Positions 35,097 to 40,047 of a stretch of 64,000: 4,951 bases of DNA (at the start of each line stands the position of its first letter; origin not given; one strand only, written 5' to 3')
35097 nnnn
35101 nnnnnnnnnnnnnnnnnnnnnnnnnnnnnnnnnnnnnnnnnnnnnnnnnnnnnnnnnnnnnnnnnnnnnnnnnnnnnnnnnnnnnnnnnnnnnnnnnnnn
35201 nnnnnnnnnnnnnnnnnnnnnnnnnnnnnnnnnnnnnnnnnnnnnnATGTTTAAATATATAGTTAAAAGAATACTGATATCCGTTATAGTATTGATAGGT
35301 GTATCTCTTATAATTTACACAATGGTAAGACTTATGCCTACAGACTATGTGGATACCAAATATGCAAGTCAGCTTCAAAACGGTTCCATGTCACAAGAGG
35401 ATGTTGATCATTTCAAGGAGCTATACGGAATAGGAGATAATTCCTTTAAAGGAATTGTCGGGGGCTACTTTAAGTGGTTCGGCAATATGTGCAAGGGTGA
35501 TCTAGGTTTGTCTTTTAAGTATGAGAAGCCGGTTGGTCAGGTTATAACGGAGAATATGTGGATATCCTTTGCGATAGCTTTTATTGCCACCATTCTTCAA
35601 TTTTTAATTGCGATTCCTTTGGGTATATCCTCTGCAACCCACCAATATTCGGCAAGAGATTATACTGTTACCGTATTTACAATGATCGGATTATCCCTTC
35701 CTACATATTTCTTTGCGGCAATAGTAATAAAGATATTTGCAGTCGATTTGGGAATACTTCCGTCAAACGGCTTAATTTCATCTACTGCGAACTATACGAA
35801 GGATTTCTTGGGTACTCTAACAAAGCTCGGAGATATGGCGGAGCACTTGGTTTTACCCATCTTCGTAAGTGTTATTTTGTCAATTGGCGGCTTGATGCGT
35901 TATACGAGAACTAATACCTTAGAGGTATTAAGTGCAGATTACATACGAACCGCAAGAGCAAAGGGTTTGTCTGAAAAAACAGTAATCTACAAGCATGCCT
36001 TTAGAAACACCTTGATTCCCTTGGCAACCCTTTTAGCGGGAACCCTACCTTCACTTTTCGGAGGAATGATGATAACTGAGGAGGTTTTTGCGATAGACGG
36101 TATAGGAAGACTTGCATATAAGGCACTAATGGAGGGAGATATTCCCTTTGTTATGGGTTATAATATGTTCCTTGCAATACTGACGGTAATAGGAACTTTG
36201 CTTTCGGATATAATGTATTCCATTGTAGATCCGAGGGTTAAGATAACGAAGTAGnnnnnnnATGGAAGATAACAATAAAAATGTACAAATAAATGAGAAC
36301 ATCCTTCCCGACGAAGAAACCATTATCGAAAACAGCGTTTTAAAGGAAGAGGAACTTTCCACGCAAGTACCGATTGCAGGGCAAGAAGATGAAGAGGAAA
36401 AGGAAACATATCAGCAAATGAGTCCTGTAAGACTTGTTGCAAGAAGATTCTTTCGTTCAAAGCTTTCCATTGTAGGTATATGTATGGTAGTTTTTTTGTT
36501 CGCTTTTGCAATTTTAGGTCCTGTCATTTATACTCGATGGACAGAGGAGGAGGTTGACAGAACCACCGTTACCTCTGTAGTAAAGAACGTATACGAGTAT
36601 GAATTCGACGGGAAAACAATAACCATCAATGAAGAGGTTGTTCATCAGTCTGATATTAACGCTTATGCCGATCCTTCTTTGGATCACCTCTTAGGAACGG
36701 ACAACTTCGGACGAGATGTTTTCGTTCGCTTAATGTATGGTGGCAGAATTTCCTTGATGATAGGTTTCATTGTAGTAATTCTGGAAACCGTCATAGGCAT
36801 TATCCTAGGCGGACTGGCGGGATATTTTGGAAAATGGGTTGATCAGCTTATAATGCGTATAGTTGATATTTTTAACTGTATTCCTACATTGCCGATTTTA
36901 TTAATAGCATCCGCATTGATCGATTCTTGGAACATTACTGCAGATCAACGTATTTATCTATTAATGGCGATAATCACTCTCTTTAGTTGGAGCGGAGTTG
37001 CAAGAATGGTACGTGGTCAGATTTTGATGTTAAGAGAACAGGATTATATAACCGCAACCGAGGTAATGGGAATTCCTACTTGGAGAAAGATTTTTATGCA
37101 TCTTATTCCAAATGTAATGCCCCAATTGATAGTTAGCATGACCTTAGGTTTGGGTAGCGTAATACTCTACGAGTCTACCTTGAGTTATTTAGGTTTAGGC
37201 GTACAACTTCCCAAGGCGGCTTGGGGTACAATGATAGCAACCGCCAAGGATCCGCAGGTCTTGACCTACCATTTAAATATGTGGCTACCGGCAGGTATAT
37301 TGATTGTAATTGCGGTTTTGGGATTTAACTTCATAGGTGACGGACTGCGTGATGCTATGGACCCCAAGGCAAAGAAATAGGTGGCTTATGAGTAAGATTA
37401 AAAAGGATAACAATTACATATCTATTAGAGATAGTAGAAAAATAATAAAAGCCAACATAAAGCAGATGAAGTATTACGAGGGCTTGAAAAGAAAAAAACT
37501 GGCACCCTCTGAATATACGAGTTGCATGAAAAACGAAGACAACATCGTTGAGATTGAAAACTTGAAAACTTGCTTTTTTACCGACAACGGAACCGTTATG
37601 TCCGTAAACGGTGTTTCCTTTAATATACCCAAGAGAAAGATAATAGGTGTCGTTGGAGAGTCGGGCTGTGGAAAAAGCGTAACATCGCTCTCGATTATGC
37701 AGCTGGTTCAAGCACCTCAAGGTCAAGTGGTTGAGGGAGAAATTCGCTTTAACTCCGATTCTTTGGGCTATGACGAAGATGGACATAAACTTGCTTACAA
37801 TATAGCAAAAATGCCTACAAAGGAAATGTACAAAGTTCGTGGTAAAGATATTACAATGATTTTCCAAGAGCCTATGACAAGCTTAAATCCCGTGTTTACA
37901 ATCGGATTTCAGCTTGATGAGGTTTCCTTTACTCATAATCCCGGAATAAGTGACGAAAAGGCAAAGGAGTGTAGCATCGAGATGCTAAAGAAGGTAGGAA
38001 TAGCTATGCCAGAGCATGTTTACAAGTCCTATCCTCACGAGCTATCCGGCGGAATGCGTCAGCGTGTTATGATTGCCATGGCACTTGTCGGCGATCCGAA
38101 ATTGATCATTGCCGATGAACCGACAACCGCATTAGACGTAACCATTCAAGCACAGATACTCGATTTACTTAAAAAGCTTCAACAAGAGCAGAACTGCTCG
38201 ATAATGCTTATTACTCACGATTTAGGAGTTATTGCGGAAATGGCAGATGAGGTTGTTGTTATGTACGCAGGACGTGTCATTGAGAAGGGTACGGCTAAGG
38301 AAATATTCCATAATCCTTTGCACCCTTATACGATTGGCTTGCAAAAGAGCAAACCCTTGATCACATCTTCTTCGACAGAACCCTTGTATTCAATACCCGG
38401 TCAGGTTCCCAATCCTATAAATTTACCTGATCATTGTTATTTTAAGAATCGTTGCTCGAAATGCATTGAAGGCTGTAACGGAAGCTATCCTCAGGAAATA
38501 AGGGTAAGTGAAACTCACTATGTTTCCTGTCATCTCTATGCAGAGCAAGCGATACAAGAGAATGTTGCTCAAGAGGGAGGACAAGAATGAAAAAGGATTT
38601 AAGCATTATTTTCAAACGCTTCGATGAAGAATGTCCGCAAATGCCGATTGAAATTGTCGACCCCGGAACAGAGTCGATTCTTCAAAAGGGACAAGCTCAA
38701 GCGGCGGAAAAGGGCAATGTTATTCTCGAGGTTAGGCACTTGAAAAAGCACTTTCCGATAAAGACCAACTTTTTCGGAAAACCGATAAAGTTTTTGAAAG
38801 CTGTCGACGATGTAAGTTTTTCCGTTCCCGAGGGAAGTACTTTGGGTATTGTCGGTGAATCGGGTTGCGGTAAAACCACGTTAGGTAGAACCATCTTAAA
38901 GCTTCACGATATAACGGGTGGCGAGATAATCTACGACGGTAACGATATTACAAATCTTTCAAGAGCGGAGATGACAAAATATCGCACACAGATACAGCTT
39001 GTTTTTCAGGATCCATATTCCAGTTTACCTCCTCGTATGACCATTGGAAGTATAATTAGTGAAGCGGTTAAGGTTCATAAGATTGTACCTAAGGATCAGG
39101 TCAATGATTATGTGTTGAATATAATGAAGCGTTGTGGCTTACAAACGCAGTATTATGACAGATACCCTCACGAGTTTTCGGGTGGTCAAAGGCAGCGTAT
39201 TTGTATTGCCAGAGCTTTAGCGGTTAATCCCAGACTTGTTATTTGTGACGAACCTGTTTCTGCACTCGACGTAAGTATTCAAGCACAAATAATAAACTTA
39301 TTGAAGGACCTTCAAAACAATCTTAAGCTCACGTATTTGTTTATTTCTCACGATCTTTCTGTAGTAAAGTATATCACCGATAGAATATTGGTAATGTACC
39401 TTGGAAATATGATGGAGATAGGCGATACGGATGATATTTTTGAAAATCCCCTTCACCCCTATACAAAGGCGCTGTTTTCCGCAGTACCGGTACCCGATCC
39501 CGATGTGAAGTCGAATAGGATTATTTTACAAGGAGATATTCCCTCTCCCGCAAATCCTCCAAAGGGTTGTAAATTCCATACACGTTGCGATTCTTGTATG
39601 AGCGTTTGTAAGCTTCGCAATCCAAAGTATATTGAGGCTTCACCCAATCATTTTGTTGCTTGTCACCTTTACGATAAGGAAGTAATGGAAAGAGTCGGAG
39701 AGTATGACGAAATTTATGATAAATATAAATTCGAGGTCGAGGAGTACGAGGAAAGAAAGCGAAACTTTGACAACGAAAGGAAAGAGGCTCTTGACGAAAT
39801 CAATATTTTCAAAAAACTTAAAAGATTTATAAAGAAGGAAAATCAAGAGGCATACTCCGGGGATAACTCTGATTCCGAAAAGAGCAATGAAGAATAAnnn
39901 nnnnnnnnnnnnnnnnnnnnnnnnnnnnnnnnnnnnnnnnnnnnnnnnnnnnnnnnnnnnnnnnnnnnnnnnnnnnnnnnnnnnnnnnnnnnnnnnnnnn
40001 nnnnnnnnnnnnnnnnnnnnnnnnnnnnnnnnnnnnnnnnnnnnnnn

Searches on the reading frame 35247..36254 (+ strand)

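Call 55: search_protein_families(library=pfam, proteins=[window:35247-36254:+], max_evalue=0.1)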
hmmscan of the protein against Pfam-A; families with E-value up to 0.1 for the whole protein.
window:35247-36254:+ (335 aa): 3 families
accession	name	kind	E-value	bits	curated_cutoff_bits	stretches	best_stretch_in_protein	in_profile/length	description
PF00528.27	BPD_transp_1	-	8e-34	117.4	26.4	1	122-332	1-183/184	Binding-protein-dependent transport system inner membrane component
PF19300.4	BPD_transp_1_N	-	0.00016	22.3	23.8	1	1-107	1-110/114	Binding-prot-dependent transport system membrane comp, N-term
PF14378.12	PAP2_3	-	0.015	15.5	27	0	86-156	8-79/190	PAP2 superfamily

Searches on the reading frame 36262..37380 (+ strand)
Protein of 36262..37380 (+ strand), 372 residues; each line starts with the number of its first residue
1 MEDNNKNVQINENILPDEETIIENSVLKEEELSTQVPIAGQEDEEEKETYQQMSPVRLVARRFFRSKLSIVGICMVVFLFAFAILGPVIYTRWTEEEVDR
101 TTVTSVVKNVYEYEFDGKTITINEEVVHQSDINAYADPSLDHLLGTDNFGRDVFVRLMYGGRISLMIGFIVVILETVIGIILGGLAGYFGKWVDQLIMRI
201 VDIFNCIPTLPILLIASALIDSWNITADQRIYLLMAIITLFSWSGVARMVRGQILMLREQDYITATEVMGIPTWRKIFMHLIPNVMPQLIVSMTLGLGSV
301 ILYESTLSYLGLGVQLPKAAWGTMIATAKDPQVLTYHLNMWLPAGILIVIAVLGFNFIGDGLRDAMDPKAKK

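Call 55: search_protein_families(library=pfam, proteins=[window:36262-37380:+], max_evalue=0.1)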
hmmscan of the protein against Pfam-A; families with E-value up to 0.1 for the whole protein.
window:36262-37380:+ (372 aa): 3 families
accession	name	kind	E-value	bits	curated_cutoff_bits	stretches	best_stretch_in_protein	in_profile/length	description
PF00528.27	BPD_transp_1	-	1.2e-32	113.6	26.4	1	179-371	1-183/184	Binding-protein-dependent transport system inner membrane component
PF12911.12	OppC_N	-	4.3e-09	36.5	23.9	1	54-91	1-40/53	N-terminal TM domain of oligopeptide transport permease C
PF25301.1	CUT_C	-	0.065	13.5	30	0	81-125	20-64/125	Cuticlin C-terminal domain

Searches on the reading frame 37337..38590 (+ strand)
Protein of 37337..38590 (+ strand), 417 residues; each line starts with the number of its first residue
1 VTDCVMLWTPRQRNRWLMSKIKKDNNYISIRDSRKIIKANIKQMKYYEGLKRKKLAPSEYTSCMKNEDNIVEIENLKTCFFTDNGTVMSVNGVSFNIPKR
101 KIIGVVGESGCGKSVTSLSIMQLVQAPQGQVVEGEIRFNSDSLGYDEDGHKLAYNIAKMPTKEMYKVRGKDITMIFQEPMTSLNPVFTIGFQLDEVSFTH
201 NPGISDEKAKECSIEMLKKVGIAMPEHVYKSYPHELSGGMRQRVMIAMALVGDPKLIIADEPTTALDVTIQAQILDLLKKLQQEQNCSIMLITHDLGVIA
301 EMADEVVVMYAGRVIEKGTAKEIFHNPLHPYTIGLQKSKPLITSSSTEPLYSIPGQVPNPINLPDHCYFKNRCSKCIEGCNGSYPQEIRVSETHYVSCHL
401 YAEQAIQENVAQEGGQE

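Call 55: search_protein_families(library=pfam, proteins=[window:37337-38590:+], max_evalue=0.1)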
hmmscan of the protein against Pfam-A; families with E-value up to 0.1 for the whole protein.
window:37337-38590:+ (417 aa): 7 families
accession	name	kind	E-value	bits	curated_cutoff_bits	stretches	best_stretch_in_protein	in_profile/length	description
PF00005.33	ABC_tran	-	1.7e-24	87.4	25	1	91-264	2-137/137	ABC transporter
PF08352.17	oligo_HPY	-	9.5e-17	61.6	27.1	1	315-380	1-65/65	Oligopeptide/dipeptide transporter, C-terminal region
PF13304.12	AAA_21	-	2.8e-05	24.7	27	1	232-299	234-303/304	AAA domain, putative AbiEii toxin, Type IV TA system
PF02463.25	SMC_N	-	0.001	19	40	1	167-310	135-212/220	RecF/RecN/SMC N terminal domain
PF13401.12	AAA_22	-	0.027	15.2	27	0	100-126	5-31/130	AAA domain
PF00485.24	PRK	-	0.039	14.2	22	1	102-134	1-33/196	Phosphoribulokinase / Uridine kinase family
PF00931.28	NB-ARC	-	0.042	13.5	23.5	0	99-122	17-40/248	NB-ARC domain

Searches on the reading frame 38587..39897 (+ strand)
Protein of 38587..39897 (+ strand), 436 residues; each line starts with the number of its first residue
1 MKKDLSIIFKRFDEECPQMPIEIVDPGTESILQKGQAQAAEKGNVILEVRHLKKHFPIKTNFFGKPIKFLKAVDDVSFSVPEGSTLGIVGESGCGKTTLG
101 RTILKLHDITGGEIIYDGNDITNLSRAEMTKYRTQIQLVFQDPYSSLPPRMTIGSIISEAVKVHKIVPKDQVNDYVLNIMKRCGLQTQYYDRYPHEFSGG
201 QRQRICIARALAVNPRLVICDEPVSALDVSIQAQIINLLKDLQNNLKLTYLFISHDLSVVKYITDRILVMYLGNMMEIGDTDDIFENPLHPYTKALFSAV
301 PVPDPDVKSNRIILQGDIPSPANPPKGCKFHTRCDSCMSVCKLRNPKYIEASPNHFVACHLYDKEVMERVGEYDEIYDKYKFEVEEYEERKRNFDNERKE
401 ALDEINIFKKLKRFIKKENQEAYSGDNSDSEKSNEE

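Call 55: search_protein_families(library=pfam, proteins=[window:38587-39897:+], max_evalue=0.1)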
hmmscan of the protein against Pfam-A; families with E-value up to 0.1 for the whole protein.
window:38587-39897:+ (436 aa): 11 families
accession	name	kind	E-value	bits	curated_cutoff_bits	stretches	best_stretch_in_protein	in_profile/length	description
PF00005.33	ABC_tran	-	2.4e-33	116.1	25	1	74-224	2-136/137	ABC transporter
PF08352.17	oligo_HPY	-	3.1e-20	72.8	27.1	1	276-341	1-65/65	Oligopeptide/dipeptide transporter, C-terminal region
PF13304.12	AAA_21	-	1.4e-06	29.1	27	1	190-260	231-303/304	AAA domain, putative AbiEii toxin, Type IV TA system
PF13401.12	AAA_22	-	0.0013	19.5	27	1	88-244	10-109/130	AAA domain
PF05621.17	TniB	-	0.0026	17.6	22.4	0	208-249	113-156/189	Bacterial TniB protein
PF00931.28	NB-ARC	-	0.018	14.7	23.5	1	84-112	19-47/248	NB-ARC domain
PF00485.24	PRK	-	0.019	15.2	22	1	86-146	2-63/196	Phosphoribulokinase / Uridine kinase family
PF00006.31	ATP-synt_ab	-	0.019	15.1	29.5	1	75-106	6-37/213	ATP synthase alpha/beta family, nucleotide-binding domain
PF13166.12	AAA_13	-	0.021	14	36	1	214-266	526-580/713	AAA domain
PF20361.3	DUF6656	-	0.083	12.9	27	0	225-309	56-141/182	Family of unknown function (DUF6656)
PF20720.3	nSTAND3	-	0.089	12.9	27.2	0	86-127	20-60/155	Novel STAND NTPase 3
